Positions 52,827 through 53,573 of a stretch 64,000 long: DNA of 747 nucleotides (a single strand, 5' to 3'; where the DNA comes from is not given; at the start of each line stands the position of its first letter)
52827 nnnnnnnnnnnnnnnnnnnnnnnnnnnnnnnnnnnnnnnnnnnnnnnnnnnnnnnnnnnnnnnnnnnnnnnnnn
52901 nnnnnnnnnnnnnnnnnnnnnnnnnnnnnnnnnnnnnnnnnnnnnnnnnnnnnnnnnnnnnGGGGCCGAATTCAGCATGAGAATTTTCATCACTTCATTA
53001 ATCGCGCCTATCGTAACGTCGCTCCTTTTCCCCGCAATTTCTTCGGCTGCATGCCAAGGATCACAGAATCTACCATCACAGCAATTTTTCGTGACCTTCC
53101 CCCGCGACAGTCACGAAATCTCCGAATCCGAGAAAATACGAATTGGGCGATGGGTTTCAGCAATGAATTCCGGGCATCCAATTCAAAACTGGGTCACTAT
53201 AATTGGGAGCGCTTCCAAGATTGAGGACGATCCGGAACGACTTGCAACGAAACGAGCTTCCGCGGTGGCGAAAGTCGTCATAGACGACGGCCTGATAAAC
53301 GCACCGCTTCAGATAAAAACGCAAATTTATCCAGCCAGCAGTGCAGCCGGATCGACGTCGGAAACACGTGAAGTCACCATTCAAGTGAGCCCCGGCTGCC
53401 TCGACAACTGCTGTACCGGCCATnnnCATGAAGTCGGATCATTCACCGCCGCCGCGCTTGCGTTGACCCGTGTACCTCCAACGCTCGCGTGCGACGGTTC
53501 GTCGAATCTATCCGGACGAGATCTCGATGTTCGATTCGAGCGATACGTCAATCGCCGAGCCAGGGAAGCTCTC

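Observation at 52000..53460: Low-GC island encoding a signal-less aspzincin metalloprotease and a small secreted partner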

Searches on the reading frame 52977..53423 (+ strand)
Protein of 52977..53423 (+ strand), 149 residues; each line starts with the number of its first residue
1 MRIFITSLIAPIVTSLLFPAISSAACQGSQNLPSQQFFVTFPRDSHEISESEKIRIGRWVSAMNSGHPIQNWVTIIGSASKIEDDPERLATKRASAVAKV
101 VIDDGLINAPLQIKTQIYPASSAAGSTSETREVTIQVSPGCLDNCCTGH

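Call 3: search_protein_families(library=pfam, proteins=[window:52977-53423:+], max_evalue=10)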
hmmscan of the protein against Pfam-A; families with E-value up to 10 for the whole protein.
window:52977-53423:+ (149 aa): 1 family
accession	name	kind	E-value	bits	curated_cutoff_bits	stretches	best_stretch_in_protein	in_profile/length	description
PF00691.25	OmpA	-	3.5e-06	27.7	27.2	1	40-118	1-79/98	OmpA family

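Call 4: search_protein_families(library=ncbifam, proteins=[window:52977-53423:+], max_evalue=10)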
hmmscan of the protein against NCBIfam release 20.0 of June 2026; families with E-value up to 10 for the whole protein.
window:52977-53423:+ (149 aa): 3 families
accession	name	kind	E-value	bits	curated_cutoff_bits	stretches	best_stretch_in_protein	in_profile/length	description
NF006285.1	PRK08457.1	equivalog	0.024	14.4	250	1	31-115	119-206/253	flagellar motor protein MotB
NF053585.1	OMP_LP_YfiB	equivalog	0.15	11.9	128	1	87-116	106-135/163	outer membrane lipoprotein YfiB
NF008071.1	PRK10808.1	equivalog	0.18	11.1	277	1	56-128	250-323/358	porin OmpA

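Call 13: find_homologous_proteins(query=window:52977-53423:+)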
Query window:52977-53423:+ (149 aa): 65 proteins with E <= 0.001 among 275 candidates.
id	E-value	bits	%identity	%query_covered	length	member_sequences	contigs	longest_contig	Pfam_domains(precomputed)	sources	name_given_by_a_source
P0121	7.2e-92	323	100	100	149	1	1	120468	PF00691.26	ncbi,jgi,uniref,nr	ncbi:MAG: OmpA family protein [Burkholderia sp.]|jgi:outer membrane protein OmpA-like peptidoglycan-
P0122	1.0e-80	287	89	100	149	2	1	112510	PF00691.26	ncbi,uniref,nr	ncbi:hypothetical protein [Burkholderia sp. BCC1972]|uniref:hypothetical protein n=1 Tax=Burkholderi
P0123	1.0e-78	280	87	100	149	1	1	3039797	-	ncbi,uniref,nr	ncbi:OmpA family protein [Burkholderia cenocepacia]|uniref:OmpA family protein n=1 Tax=Burkholderia 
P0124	1.1e-77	277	86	100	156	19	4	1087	-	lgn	-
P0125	1.7e-77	276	85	100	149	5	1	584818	-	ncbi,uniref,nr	ncbi:hypothetical protein [Burkholderia cenocepacia]|uniref:hypothetical protein n=1 Tax=Burkholderi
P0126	1.8e-77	276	85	100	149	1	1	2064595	-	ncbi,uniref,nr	ncbi:hypothetical protein LGM35_02935 [Burkholderia cenocepacia]|uniref:hypothetical protein n=1 Tax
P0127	8.4e-77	274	85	100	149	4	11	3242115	-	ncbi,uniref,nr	ncbi:OmpA family protein [Burkholderia pyrrocinia]|uniref:OmpA family protein n=1 Tax=Burkholderia T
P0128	6.6e-76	271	85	100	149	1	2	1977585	-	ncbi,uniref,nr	ncbi:hypothetical protein [Burkholderia cenocepacia]|uniref:hypothetical protein n=1 Tax=Burkholderi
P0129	1.3e-72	260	81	100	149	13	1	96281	-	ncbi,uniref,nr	ncbi:hypothetical protein [Burkholderia cenocepacia]|uniref:hypothetical protein n=1 Tax=Burkholderi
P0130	1.8e-72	260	80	100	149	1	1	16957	-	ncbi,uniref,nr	ncbi:hypothetical protein FCJ61_38890 [Burkholderia metallica]|uniref:OmpA family protein n=1 Tax=Bu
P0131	7.9e-72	258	79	100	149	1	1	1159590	-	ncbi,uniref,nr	ncbi:hypothetical protein [Burkholderia sp. BCC0397]|uniref:hypothetical protein n=1 Tax=Burkholderi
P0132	2.6e-71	256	79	100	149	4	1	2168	-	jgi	-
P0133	2.0e-70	253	77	100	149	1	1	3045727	-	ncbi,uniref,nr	ncbi:OmpA family protein [Burkholderia sp. BCC0419]|uniref:OmpA family protein n=1 Tax=Burkholderia 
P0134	6.0e-69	248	75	100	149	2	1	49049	-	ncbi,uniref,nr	ncbi:hypothetical protein [Burkholderia sp. Ac-20349]|uniref:hypothetical protein n=1 Tax=Burkholder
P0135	1.5e-68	247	77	100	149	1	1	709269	-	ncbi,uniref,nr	ncbi:OmpA family protein [Burkholderia catarinensis]|uniref:OmpA family protein n=1 Tax=Burkholderia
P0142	6.5e-65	235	73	100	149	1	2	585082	PF00691.26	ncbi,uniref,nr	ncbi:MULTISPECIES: OmpA family protein [unclassified Burkholderia]|uniref:OmpA family protein n=1 Ta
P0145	1.2e-64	234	72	100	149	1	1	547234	PF00691.26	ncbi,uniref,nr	ncbi:OmpA family protein [Burkholderia anthina]|uniref:OmpA family protein n=1 Tax=Burkholderia anth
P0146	1.2e-63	231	76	89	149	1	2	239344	PF00691.26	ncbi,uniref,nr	ncbi:OmpA family protein [Burkholderia anthina]|uniref:OmpA family protein n=1 Tax=Burkholderia anth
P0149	1.2e-61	225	72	100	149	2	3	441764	PF00691.26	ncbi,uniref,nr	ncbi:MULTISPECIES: OmpA family protein [Burkholderia]|uniref:OmpA family protein n=1 Tax=Burkholderi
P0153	2.3e-59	217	70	100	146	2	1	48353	PF00691.26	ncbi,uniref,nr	ncbi:OmpA family protein [Burkholderia sp. Tr-862]|uniref:OmpA family protein n=1 Tax=Burkholderia s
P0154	3.7e-59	217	70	100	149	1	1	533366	PF00691.26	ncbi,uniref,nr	ncbi:OmpA family protein [Burkholderia lata]|uniref:OmpA family protein n=1 Tax=Burkholderia lata (s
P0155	4.7e-59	216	68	100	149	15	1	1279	PF00691.26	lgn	-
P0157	1.2e-58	215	71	97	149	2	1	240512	PF00691.26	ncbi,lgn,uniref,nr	ncbi:hypothetical protein BLA6993_03911 [Burkholderia lata]|uniref:OmpA family protein n=1 Tax=Burkh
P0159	2.3e-58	214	75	90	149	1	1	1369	PF00691.26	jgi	jgi:outer membrane protein OmpA-like peptidoglycan-associated protein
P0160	3.2e-58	214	69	100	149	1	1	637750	PF00691.26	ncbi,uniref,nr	ncbi:OmpA family protein [Burkholderia sp. Bp8998]|uniref:OmpA family protein n=1 Tax=Burkholderia s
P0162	3.5e-58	214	68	100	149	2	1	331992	PF00691.26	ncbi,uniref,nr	ncbi:OmpA family protein [Burkholderia sp. BCC1999]|uniref:OmpA family protein n=1 Tax=Burkholderia 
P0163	4.1e-58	213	75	90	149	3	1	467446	PF00691.26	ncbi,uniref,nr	ncbi:OmpA family protein [Burkholderia pyrrocinia]|uniref:OmpA family protein n=1 Tax=Burkholderia p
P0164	4.5e-58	213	68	100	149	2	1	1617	PF00691.26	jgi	jgi:outer membrane protein OmpA-like peptidoglycan-associated protein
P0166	1.3e-57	212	74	90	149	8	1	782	PF00691.26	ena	-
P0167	1.5e-57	211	69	100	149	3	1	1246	PF00691.26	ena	-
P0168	1.5e-57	211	66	100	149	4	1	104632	PF00691.26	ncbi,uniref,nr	ncbi:OmpA family protein [Burkholderia lata]|uniref:OmpA family protein n=1 Tax=Burkholderia lata (s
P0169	1.6e-56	208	69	100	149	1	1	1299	PF00691.26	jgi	jgi:outer membrane protein OmpA-like peptidoglycan-associated protein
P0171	6.4e-56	206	65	100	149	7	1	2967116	PF00691.26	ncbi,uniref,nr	ncbi:OmpA family protein [Burkholderia metallica]|uniref:OmpA family protein n=1 Tax=Burkholderia me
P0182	1.5e-45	173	63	84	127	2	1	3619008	PF00691.26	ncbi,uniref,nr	ncbi:hypothetical protein CUJ89_17555 [Burkholderia pyrrocinia]|uniref:OmpA-like domain-containing p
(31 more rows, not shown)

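Call 39: find_homologous_proteins(query=A2, max_evalue=0.001)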
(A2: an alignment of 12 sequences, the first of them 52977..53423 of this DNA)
Query A2 (12 sequences) (149 aa, profile of the alignment): 199 proteins with E <= 0.001 among 3081 candidates; the best 120 are listed.
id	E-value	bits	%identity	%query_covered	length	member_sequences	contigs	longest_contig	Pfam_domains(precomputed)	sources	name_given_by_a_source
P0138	1.5e-56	209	75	100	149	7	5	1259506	-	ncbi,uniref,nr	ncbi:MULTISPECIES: OmpA family protein [Burkholderia cepacia complex]|uniref:OmpA family protein n=1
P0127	4.2e-56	207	85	100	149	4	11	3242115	-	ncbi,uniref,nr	ncbi:OmpA family protein [Burkholderia pyrrocinia]|uniref:OmpA family protein n=1 Tax=Burkholderia T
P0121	6.6e-56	206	100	100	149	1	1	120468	PF00691.26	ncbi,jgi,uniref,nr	ncbi:MAG: OmpA family protein [Burkholderia sp.]|jgi:outer membrane protein OmpA-like peptidoglycan-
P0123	8.4e-56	206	87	100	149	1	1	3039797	-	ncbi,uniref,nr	ncbi:OmpA family protein [Burkholderia cenocepacia]|uniref:OmpA family protein n=1 Tax=Burkholderia 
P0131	1.1e-55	206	79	100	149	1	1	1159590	-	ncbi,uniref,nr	ncbi:hypothetical protein [Burkholderia sp. BCC0397]|uniref:hypothetical protein n=1 Tax=Burkholderi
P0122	1.3e-55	206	89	100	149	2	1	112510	PF00691.26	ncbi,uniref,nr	ncbi:hypothetical protein [Burkholderia sp. BCC1972]|uniref:hypothetical protein n=1 Tax=Burkholderi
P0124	2.0e-55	205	86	100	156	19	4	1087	-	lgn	-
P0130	2.5e-55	205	80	100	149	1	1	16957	-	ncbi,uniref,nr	ncbi:hypothetical protein FCJ61_38890 [Burkholderia metallica]|uniref:OmpA family protein n=1 Tax=Bu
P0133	2.6e-55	205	77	100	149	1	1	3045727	-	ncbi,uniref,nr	ncbi:OmpA family protein [Burkholderia sp. BCC0419]|uniref:OmpA family protein n=1 Tax=Burkholderia 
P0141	3.4e-55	204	73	100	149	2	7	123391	-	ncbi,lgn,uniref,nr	ncbi:hypothetical protein [Burkholderia cenocepacia]|uniref:hypothetical protein n=1 Tax=Burkholderi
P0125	4.0e-55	204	85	100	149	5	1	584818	-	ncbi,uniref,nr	ncbi:hypothetical protein [Burkholderia cenocepacia]|uniref:hypothetical protein n=1 Tax=Burkholderi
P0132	4.8e-55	204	79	100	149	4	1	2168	-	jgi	-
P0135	5.0e-55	204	77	100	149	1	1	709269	-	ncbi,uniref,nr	ncbi:OmpA family protein [Burkholderia catarinensis]|uniref:OmpA family protein n=1 Tax=Burkholderia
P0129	1.2e-54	202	81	100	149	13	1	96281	-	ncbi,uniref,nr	ncbi:hypothetical protein [Burkholderia cenocepacia]|uniref:hypothetical protein n=1 Tax=Burkholderi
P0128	1.3e-54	202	85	100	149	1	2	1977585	-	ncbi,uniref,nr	ncbi:hypothetical protein [Burkholderia cenocepacia]|uniref:hypothetical protein n=1 Tax=Burkholderi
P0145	1.0e-53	199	72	100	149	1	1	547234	PF00691.26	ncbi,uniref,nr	ncbi:OmpA family protein [Burkholderia anthina]|uniref:OmpA family protein n=1 Tax=Burkholderia anth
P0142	1.2e-53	199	73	100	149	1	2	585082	PF00691.26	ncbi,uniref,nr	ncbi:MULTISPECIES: OmpA family protein [unclassified Burkholderia]|uniref:OmpA family protein n=1 Ta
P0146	3.4e-53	198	76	89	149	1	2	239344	PF00691.26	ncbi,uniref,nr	ncbi:OmpA family protein [Burkholderia anthina]|uniref:OmpA family protein n=1 Tax=Burkholderia anth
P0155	4.2e-51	191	68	100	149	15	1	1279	PF00691.26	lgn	-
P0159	4.4e-51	191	75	90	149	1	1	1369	PF00691.26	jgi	jgi:outer membrane protein OmpA-like peptidoglycan-associated protein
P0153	5.7e-51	190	70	100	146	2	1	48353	PF00691.26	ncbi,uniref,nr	ncbi:OmpA family protein [Burkholderia sp. Tr-862]|uniref:OmpA family protein n=1 Tax=Burkholderia s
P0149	5.8e-51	190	72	100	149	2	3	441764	PF00691.26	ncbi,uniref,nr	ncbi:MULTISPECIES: OmpA family protein [Burkholderia]|uniref:OmpA family protein n=1 Tax=Burkholderi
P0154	8.8e-51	190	70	100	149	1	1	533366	PF00691.26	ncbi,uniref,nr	ncbi:OmpA family protein [Burkholderia lata]|uniref:OmpA family protein n=1 Tax=Burkholderia lata (s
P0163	2.4e-50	188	75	90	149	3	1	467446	PF00691.26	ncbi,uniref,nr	ncbi:OmpA family protein [Burkholderia pyrrocinia]|uniref:OmpA family protein n=1 Tax=Burkholderia p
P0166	3.2e-50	188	74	90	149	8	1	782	PF00691.26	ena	-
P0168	1.1e-49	186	66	100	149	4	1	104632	PF00691.26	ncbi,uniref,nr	ncbi:OmpA family protein [Burkholderia lata]|uniref:OmpA family protein n=1 Tax=Burkholderia lata (s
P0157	1.7e-49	186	71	97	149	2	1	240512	PF00691.26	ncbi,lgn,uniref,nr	ncbi:hypothetical protein BLA6993_03911 [Burkholderia lata]|uniref:OmpA family protein n=1 Tax=Burkh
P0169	1.9e-49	186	69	100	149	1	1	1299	PF00691.26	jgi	jgi:outer membrane protein OmpA-like peptidoglycan-associated protein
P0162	2.7e-49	185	68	100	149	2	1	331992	PF00691.26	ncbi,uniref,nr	ncbi:OmpA family protein [Burkholderia sp. BCC1999]|uniref:OmpA family protein n=1 Tax=Burkholderia 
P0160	6.0e-49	184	69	100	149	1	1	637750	PF00691.26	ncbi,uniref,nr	ncbi:OmpA family protein [Burkholderia sp. Bp8998]|uniref:OmpA family protein n=1 Tax=Burkholderia s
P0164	7.1e-49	184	68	100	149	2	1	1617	PF00691.26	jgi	jgi:outer membrane protein OmpA-like peptidoglycan-associated protein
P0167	2.3e-48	182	69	100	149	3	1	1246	PF00691.26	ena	-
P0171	4.6e-48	181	65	100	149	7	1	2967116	PF00691.26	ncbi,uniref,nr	ncbi:OmpA family protein [Burkholderia metallica]|uniref:OmpA family protein n=1 Tax=Burkholderia me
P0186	4.8e-45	171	33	85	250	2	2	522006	PF00691.26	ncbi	ncbi:hypothetical protein [Burkholderia ambifaria]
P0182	2.2e-41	159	63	84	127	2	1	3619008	PF00691.26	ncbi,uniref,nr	ncbi:hypothetical protein CUJ89_17555 [Burkholderia pyrrocinia]|uniref:OmpA-like domain-containing p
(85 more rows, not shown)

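Call 49: predict_structure(alignment_id=A3)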
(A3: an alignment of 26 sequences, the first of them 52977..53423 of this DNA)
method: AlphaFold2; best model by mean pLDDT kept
length: 149 residues; sequences in the alignment: 26
mean_pLDDT: 78.5   pTM: 0.69
mean pLDDT of the five models: 78.5, 78.0, 77.5, 77.2, 77.2
residues with pLDDT >= 90: 75; 70-90: 24; 50-70: 29; < 50: 21
segments of 3 or more residues with pLDDT < 50: 1-4, 6-8, 12-23
pLDDT, mean of each block of 10 residues (from residue 1): 45 47 51 86 95 96 81 92 95 97 84 92 63 90 60
secondary structure, 60 per line:
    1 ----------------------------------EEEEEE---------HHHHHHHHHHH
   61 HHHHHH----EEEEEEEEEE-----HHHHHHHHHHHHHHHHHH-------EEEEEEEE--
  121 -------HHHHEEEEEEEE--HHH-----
elements in order: E35-40 H50-66 E71-80 H86-103 E111-118 H128-131 E132-139

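Call 54: fold_search(model_id=the predicted structure, library=pdb)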
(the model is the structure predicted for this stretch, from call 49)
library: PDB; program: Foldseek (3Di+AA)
matches with E <= 10: 829; with E <= 0.001: 88
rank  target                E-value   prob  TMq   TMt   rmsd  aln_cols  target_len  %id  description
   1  3td5_A                1.0e-06  1.00  0.55  0.67   3.5       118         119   17  Crystal structure of OmpA-like domain from Acinetobacter baumannii in complex with L-Ala-gamma-D-Glu-m-DAP-D-Ala-D-Ala (released 2011-10-26)
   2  6jfw_A                1.3e-06  1.00  0.58  0.61   8.5       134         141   17  Crystal structure of PA0833 periplasmic domain from Pseudomonas aeruginosa reveals an unexpected enlarged peptidoglyca (released 2019-03-20)
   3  4erh_A                1.6e-06  1.00  0.50  0.56   5.1       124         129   17  The crystal structure of OmpA domain of OmpA from Salmonella enterica subsp. enterica serovar Typhimurium str. 14028S (released 2012-05-02)
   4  5ves_A                2.5e-06  1.00  0.52  0.60   4.1       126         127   16  The 2.4A crystal structure of OmpA domain of OmpA from Salmonella enterica subsp. enterica serovar Typhimurium str. 14 (released 2017-04-19)
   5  5u1h_A                3.1e-06  1.00  0.52  0.62   4.1       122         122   20  Crystal structure of the C-terminal peptidoglycan binding domain of OprF (PA1777) from Pseudomonas aeruginosa (released 2017-01-11)
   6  5u1h_C                3.5e-06  1.00  0.52  0.62   4.6       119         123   21  Crystal structure of the C-terminal peptidoglycan binding domain of OprF (PA1777) from Pseudomonas aeruginosa (released 2017-01-11)
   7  3td3_D                5.2e-06  1.00  0.57  0.68   3.3       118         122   17  Crystal structure of OmpA-like domain from Acinetobacter baumannii in complex with glycine (released 2011-10-26)
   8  3td3_H                5.5e-06  1.00  0.57  0.69   3.3       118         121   18  Crystal structure of OmpA-like domain from Acinetobacter baumannii in complex with glycine (released 2011-10-26)
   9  3td3_A                6.3e-06  1.00  0.55  0.66   3.6       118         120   17  Crystal structure of OmpA-like domain from Acinetobacter baumannii in complex with glycine (released 2011-10-26)
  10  5nhx                  8.1e-06  1.00  0.53  0.61   4.1       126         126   15  Periplasmic domain of Outer Membrane Protein A from Klebsiella pneumoniae (released 2018-05-16)
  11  3td4_B                9.2e-06  1.00  0.53  0.62   5.5       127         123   17  Crystal structure of OmpA-like domain from Acinetobacter baumannii in complex with diaminopimelate (released 2011-10-26)
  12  3s06_A                1.3e-05  1.00  0.56  0.52   3.8       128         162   20  The crystal structure of the periplasmic domain of Helicobacter pylori MotB (residues 97-256, P3121). (released 2012-03-14)
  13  6u83                  1.4e-05  1.00  0.51  0.50   4.4       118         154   23  OmpA-like domain of FopA1 from Francisella tularensis subsp. tularensis SCHU S4 (released 2019-09-18)
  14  3s02_A                1.4e-05  1.00  0.54  0.55   4.1       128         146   21  The crystal structure of the periplasmic domain of Helicobacter pylori MotB (residues 103-256) (released 2012-03-14)
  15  3s06_B                1.5e-05  1.00  0.55  0.56   3.9       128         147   20  The crystal structure of the periplasmic domain of Helicobacter pylori MotB (residues 97-256, P3121). (released 2012-03-14)
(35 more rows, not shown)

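Call 79: search_solved_structures(query=A3, max_evalue=1, show_alignments=3)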
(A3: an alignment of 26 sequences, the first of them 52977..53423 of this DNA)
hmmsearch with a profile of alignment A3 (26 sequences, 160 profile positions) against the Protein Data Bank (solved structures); distinct sequences matched with E-value up to 1: 31.
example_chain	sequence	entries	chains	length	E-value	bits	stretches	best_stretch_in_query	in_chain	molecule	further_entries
6u83_A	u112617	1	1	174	3.4e-05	27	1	33-117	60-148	Outer membrane associated protein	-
5nhx_A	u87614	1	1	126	0.0005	23.2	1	34-108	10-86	Outer membrane protein A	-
2k1s_A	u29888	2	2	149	0.0007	22.7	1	33-138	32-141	Inner membrane lipoprotein yiaD | Probable lipoprotein YiaD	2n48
9uu2_A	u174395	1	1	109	0.0067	19.5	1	35-110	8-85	Major outer membrane protein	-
4rha_A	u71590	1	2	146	0.012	18.7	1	34-108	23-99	Outer membrane protein A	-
4erh_A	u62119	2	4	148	0.013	18.6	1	34-108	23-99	Outer membrane protein A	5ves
6jfw_A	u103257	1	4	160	0.021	17.9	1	35-138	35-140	PA0833-PD protein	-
2mqe_A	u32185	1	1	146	0.023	17.8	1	34-108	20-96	OmpA domain protein transmembrane region-containing protein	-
5u1h_A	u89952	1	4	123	0.026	17.6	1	29-99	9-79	Outer membrane porin F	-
5wtp_A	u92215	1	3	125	0.083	16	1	35-109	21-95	OmpA family protein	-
3nb3_A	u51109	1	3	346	0.13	15.3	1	34-108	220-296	Outer membrane protein A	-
3oon_A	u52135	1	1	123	0.14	15.2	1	32-106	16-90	Outer membrane protein (Tpn50)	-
2zf8_A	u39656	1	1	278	0.33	14.1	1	36-110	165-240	Component of sodium-driven polar flagellar motor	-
9yfg_Da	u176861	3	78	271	0.34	14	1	41-110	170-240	Sodium-type flagellar protein MotY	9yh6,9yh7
9ydo_Da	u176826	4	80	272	0.34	14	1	41-110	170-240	Sodium-type flagellar protein MotY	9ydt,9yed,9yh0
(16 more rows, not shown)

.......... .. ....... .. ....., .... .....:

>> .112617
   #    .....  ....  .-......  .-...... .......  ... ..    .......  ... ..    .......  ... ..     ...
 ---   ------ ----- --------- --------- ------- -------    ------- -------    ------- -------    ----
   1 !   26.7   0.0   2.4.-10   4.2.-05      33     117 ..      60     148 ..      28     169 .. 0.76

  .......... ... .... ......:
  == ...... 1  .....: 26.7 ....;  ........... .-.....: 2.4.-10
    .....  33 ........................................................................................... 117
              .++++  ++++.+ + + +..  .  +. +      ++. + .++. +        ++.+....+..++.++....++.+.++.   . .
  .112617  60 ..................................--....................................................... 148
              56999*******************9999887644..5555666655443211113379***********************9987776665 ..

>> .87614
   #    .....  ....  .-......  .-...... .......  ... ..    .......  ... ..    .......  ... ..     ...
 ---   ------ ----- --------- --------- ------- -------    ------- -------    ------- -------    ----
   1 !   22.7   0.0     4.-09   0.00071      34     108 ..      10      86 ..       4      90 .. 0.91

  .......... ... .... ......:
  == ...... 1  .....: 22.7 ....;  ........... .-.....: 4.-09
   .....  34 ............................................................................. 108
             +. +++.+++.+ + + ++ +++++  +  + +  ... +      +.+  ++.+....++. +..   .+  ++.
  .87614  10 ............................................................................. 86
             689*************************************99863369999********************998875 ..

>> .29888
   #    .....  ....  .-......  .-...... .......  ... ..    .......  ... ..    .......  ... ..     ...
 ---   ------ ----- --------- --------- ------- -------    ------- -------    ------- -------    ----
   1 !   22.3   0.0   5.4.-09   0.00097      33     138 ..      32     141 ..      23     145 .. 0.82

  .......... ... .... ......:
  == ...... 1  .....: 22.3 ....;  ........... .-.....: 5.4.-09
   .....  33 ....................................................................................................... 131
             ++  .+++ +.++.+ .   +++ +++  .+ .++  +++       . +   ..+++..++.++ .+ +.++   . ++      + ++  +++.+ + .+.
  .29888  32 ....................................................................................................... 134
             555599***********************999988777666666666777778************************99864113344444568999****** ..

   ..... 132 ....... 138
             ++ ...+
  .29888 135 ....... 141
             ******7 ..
